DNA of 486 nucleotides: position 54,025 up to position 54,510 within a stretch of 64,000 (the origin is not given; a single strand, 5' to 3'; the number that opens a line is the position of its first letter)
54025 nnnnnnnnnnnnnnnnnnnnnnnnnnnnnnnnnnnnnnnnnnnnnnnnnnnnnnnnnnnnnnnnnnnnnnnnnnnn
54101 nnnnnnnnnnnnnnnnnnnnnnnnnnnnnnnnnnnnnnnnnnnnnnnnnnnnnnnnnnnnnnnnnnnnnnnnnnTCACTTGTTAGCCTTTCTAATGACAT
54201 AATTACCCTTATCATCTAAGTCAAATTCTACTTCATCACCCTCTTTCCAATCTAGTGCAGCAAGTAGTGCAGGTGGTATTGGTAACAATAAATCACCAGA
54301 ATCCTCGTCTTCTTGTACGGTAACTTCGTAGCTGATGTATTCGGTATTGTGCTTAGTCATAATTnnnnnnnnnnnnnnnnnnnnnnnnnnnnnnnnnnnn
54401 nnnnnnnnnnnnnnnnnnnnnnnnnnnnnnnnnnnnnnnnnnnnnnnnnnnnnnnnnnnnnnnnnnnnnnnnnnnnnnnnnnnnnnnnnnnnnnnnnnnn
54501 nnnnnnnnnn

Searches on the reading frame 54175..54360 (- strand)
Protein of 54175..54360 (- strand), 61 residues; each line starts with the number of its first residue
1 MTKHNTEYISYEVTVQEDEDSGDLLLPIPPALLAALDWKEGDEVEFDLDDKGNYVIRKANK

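Call 10: search_protein_families(library=pfam, proteins=[window:54175-54360:-], max_evalue=0.01)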
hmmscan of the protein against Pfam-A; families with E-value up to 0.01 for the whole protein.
window:54175-54360:- (61 aa): 1 family
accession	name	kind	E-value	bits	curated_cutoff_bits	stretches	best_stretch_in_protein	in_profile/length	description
PF04014.23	MazE_antitoxin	-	6.1e-07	29.7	24.7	1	28-59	12-43/48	Antidote-toxin recognition MazE, bacterial antitoxin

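Call 34: search_protein_families(library=pfam, alignment_id=A1, max_evalue=0.001)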
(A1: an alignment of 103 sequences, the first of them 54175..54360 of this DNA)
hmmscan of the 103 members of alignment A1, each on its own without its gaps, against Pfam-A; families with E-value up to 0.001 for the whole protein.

A. member 1, window:54175-54360:- (61 aa): 1 family
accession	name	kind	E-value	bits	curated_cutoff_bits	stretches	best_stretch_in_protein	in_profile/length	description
PF04014.23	MazE_antitoxin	-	6.1e-07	29.7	24.7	1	28-59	12-43/48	Antidote-toxin recognition MazE, bacterial antitoxin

B. families by the number of members that match (of 103 scanned): 50 families (the first 25 are shown)
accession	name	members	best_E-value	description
PF01467.32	CTP_transf_like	2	7.8e-13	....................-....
PF07012.17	Curlin_rpt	2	1.4e-06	Curlin associated repeat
PF01227.27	GTP_cyclohydroI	1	6.2e-61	GTP cyclohydrolase I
PF03783.19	CsgG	1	7.2e-50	Curli production assembly/transport component CsgG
PF07724.20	AAA_2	1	1.3e-31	AAA domain (Cdc48 subfamily)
PF14235.11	DUF4337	1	1.4e-28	Domain of unknown function (DUF4337)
PF01145.31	Band_7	1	3.1e-28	SPFH domain / Band 7 family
PF02617.22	ClpS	1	8.2e-24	ATP-dependent Clp protease adaptor protein ClpS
PF01176.25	eIF-1a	1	9.4e-22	Translation initiation factor 1A / IF-1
PF01050.24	MannoseP_isomer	1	3.6e-21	Mannose-6-phosphate isomerase C-terminal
PF02777.23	Sod_Fe_C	1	1.5e-17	Iron/manganese superoxide dismutases, C-terminal domain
PF00011.27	HSP20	1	5.9e-17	Hsp20/alpha crystallin family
PF00004.35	AAA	1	9.4e-17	ATPase family associated with various cellular activities (AAA)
PF00196.25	GerE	1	5.1e-16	Bacterial regulatory proteins, luxR family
PF01242.24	PTPS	1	3.4e-15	6-pyruvoyl tetrahydropterin synthase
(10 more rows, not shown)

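Call 35: find_related_loci(query=window:54175-54360:-, collection=viral_contigs, flank=10000)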
Query window:54175-54360:- (61 aa) in viral_contigs; peptide patterns used: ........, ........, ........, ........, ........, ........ (x = any residue, [..] = any of these).
57 stretches matched a pattern; 9 encode a relative of the query (tblastn E <= 1e-3); 9 distinct loci.
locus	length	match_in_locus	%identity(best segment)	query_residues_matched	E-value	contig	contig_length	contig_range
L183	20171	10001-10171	51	2-58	5e-17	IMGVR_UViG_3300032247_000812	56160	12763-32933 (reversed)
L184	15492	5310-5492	54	1-61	8e-13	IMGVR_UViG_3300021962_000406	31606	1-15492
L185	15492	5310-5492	54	1-61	8e-13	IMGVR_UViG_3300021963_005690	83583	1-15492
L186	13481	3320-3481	57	5-58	2e-10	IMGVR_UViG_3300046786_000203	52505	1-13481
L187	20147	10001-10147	61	10-58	9e-10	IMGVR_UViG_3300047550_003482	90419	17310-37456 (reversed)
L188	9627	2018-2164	61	10-58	9e-10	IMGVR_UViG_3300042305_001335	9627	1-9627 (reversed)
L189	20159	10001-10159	57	9-61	8e-9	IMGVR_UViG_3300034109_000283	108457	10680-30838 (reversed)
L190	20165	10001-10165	34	3-58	8e-8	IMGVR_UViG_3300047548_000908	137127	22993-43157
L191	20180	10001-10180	52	1-58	7e-8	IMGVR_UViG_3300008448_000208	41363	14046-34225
